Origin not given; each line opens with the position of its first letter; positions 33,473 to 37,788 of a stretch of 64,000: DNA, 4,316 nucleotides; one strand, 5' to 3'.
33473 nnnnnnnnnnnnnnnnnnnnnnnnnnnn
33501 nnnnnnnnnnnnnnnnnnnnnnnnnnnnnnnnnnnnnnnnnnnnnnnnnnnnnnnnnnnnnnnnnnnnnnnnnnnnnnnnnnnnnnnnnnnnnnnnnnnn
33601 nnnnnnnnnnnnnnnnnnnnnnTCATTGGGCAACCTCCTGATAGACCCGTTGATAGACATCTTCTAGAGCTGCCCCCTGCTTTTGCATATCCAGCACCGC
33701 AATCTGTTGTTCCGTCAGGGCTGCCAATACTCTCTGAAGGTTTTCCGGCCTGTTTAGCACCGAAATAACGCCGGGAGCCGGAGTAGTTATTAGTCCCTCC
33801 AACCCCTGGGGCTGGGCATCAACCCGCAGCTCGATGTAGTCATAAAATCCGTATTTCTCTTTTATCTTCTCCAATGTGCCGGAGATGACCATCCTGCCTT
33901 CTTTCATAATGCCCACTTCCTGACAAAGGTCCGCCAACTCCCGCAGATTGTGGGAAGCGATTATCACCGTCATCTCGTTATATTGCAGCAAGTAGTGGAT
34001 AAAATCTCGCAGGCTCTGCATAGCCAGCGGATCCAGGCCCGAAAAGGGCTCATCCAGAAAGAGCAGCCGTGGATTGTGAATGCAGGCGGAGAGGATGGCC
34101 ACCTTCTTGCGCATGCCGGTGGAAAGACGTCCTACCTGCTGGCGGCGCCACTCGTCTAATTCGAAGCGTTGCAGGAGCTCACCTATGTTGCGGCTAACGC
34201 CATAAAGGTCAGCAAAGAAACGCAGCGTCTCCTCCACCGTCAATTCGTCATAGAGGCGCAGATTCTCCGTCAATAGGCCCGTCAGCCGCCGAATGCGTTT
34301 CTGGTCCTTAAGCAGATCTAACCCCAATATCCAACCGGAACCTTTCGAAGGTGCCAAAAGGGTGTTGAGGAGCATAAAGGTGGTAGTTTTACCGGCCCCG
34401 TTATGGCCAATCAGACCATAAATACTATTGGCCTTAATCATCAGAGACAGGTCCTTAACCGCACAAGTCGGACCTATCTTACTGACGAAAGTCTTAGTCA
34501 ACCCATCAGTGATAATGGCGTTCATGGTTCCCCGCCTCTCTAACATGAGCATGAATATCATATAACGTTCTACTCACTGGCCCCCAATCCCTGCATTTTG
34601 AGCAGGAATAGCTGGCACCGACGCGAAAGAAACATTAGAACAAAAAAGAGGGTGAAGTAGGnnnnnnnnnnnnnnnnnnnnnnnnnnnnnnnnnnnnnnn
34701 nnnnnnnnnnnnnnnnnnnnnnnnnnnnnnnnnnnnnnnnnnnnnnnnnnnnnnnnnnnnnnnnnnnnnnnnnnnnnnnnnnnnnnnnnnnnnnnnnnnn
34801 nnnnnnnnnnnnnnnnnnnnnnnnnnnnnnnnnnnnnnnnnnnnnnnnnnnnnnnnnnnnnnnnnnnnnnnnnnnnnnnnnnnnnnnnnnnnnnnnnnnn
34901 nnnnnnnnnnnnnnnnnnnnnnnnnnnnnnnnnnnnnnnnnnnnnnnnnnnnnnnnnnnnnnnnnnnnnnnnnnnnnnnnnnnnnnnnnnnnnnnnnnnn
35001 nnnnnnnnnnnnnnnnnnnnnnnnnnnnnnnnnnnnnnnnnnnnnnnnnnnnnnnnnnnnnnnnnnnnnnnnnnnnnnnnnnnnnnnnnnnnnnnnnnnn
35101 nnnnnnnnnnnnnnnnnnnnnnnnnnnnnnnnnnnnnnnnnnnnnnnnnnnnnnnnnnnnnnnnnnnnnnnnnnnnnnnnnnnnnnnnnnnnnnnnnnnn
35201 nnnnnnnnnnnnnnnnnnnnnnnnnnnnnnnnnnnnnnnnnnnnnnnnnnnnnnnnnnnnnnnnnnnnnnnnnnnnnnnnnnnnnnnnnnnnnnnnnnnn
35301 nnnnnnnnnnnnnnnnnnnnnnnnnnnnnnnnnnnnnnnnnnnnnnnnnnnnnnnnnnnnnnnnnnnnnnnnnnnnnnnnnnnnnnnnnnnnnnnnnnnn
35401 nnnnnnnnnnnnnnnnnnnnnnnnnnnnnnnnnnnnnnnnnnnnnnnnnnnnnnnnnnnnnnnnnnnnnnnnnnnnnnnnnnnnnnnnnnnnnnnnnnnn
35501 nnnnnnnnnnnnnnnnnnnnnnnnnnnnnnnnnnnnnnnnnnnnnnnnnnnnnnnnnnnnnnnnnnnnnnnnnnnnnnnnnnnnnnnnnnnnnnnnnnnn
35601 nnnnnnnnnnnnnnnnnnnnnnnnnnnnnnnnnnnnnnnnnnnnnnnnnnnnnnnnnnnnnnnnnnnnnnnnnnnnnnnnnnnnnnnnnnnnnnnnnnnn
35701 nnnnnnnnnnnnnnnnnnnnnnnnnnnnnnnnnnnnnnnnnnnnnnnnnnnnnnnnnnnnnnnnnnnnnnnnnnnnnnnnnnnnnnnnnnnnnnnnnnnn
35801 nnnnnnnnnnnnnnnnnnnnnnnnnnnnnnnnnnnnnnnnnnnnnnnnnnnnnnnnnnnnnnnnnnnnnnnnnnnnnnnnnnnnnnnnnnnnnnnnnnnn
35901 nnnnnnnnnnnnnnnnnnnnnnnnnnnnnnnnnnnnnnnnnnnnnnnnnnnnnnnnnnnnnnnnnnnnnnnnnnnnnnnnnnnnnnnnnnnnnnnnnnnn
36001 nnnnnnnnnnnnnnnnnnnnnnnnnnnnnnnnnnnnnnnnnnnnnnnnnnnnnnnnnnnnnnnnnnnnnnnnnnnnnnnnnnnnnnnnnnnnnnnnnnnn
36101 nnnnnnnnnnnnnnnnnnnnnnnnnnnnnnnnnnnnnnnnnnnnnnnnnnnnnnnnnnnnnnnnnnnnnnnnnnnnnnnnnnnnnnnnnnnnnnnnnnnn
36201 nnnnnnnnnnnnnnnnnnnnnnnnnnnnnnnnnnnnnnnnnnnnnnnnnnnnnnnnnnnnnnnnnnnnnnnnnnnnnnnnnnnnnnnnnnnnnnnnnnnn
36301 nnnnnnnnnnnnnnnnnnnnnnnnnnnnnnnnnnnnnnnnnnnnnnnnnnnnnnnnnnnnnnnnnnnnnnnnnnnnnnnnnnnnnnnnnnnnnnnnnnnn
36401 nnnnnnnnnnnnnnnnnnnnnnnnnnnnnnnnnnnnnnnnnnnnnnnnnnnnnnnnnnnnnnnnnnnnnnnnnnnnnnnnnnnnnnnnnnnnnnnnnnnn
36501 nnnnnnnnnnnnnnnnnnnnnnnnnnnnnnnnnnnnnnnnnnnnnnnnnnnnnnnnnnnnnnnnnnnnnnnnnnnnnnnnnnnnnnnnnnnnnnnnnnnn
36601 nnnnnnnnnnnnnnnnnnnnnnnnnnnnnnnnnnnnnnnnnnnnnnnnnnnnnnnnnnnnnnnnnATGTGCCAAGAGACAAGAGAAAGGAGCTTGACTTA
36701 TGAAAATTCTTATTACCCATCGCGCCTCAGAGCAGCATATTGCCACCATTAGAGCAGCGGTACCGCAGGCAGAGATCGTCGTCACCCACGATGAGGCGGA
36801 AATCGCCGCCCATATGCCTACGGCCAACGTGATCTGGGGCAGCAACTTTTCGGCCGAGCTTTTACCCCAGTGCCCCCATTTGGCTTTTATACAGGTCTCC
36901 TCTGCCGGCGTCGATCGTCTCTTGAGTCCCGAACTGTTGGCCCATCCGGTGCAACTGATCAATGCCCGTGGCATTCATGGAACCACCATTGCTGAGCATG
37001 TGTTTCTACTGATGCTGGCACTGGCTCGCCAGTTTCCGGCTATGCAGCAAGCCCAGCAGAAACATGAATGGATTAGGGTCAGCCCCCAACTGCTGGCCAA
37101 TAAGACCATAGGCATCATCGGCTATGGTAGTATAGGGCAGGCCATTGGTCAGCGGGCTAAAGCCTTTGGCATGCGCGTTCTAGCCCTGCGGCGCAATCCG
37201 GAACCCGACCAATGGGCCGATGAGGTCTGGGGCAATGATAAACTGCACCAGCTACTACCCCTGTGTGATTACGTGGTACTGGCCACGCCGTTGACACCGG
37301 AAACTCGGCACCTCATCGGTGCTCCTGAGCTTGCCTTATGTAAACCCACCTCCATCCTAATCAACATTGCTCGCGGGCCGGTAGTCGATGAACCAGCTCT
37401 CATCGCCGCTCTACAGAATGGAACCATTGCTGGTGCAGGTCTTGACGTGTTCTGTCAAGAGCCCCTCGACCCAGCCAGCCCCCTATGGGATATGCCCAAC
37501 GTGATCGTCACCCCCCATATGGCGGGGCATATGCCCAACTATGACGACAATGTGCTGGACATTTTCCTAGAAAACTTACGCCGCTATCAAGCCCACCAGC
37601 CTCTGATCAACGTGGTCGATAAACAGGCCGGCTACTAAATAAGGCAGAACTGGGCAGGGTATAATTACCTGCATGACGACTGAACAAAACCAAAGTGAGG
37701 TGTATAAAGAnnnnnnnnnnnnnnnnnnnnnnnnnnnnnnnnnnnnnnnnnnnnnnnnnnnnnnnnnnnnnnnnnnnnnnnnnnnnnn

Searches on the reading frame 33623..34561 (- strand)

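Call 60: search_protein_families(library=ncbifam, proteins=[window:33623-34561:-], max_evalue=1e-8)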
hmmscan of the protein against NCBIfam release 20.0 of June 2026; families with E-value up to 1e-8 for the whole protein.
window:33623-34561:- (312 aa): 161 families (the best 25 are shown)
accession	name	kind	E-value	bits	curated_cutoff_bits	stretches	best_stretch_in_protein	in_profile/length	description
TIGR01188.1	drrA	subfamily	1.8e-62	211.4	312.45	1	30-304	4-298/302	daunorubicin resistance ABC transporter, ATP-binding protein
NF033858.1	ABC2_perm_RbbA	equivalog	3e-45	154.5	1050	1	13-237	264-488/909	ribosome-associated ATPase/putative transporter RbbA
TIGR03522.1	GldA_ABC_ATP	equivalog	3.1e-44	151.6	402.6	1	27-305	10-299/301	gliding motility-associated ABC transporter ATP-binding subunit GldA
TIGR03740.1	galliderm_ABC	subfamily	2.3e-42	145.2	309.75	1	26-232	7-210/223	lantibiotic protection ABC transporter ATP-binding subunit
TIGR03864.1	PQQ_ABC_ATP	hypoth_equivalog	7.6e-40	136.8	302.25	1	28-238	10-224/236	ABC transporter, ATP-binding subunit, PQQ-dependent alcohol dehydrogenase system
TIGR04406.1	LPS_export_lptB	equivalog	6.2e-38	130.4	240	1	20-234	6-223/239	LPS export ABC transporter ATP-binding protein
TIGR04521.1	ECF_ATPase_2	equivalog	7.5e-34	117.1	330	1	33-247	19-246/279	energy-coupling factor transporter ATPase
NF010060.0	PRK13537.1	equivalog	1.1e-32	113.2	521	1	27-258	23-257/314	nodulation factor ABC transporter ATP-binding protein NodI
TIGR01186.1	proV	subfamily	3.2e-32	112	326.6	1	28-235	2-219/363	betaine/proline/choline family ABC transporter ATP-binding protein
NF010171.0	PRK13652.1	equivalog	7.7e-30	103.9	476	1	15-253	3-245/277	cobalt transporter ATP-binding subunit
NF010059.0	PRK13536.1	equivalog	1.1e-29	103.3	549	1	14-263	42-290/342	nodulation factor ABC transporter ATP-binding protein NodI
NF047565.1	PSM_export_PmtA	equivalog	2e-29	102.8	350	1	34-239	16-221/282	phenol-soluble modulin export ABC transporter ATP-binding protein PmtA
TIGR04520.1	ECF_ATPase_1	equivalog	4.7e-29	101.6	315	1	32-246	15-236/269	energy-coupling factor transporter ATPase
TIGR01257.1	rim_protein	equivalog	1.9e-28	98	4012.85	1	9-257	922-1176/2272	rim ABC transporter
NF008144.0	PRK10895.1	equivalog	2.9e-28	99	381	1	33-234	17-225/241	LPS export ABC transporter ATP-binding protein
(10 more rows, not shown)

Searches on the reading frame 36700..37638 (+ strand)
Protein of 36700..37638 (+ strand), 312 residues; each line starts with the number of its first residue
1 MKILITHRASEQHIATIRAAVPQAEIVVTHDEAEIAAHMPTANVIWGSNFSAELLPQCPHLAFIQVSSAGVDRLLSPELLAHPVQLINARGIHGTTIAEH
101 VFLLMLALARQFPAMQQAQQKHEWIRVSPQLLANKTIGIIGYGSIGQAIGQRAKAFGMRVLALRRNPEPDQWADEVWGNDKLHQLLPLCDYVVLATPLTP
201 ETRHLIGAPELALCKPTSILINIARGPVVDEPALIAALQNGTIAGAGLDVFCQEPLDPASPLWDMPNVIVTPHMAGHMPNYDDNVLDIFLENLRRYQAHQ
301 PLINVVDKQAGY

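Call 60: search_protein_families(library=ncbifam, proteins=[window:36700-37638:+], max_evalue=1e-8)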
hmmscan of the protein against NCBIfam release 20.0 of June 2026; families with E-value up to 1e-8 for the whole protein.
window:36700-37638:+ (312 aa): 21 families
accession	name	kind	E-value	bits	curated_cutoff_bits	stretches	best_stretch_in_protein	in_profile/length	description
NF041369.1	Dhydh_Halo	equivalog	3.2e-70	236.8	400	1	61-306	56-304/305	D-2-hydroxyacid dehydrogenase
NF005069.0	PRK06487.1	equivalog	4.2e-52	177.2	448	1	14-304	21-318/320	2-hydroxyacid dehydrogenase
TIGR01327.1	PGDH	equivalog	1.5e-51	175.8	454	1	2-294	1-298/525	phosphoglycerate dehydrogenase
NF011938.0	PRK15409.1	equivalog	1.1e-46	159.4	492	1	21-277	25-289/324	glyoxylate/hydroxypyruvate reductase GhrB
NF009714.1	PRK13243.1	equivalog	1.7e-46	159.1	455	1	49-298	56-314/332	glyoxylate reductase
NF005387.0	PRK06932.1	equivalog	2.4e-37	128.6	492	1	35-276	38-289/314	2-hydroxyacid dehydrogenase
NF008759.0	PRK11790.1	equivalog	1.8e-36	125.7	404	1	50-298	66-318/410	phosphoglycerate dehydrogenase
NF006263.0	PRK08410.1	equivalog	1.4e-33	116.7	389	1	34-299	35-309/311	D-2-hydroxyacid dehydrogenase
NF005027.0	PRK06436.1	equivalog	3.5e-33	115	261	1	62-309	51-291/303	2-hydroxyacid dehydrogenase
NF005750.0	PRK07574.1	equivalog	1.2e-30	106.9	329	1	25-300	70-360/386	NAD-dependent formate dehydrogenase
NF000492.1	vanH_gen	exception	2e-29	102.7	540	1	96-277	101-291/312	D-lactate dehydrogenase VanH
NF012013.0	PRK15469.1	equivalog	3.3e-28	98.6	403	1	2-312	2-312/312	glyoxylate/hydroxypyruvate reductase GhrA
NF000004.1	vanH-D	exception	7.7e-25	87.7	550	1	93-278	104-298/323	D-lactate dehydrogenase VanH-D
NF001309.0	PRK00257.1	equivalog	5.2e-24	84.9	434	1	130-280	112-261/379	4-phosphoerythronate dehydrogenase PdxB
NF000371.1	vanH_Agroup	exception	2.4e-23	82.8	700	1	96-275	106-294/322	VanH-A/VanH-Pt family D-lactate dehydrogenase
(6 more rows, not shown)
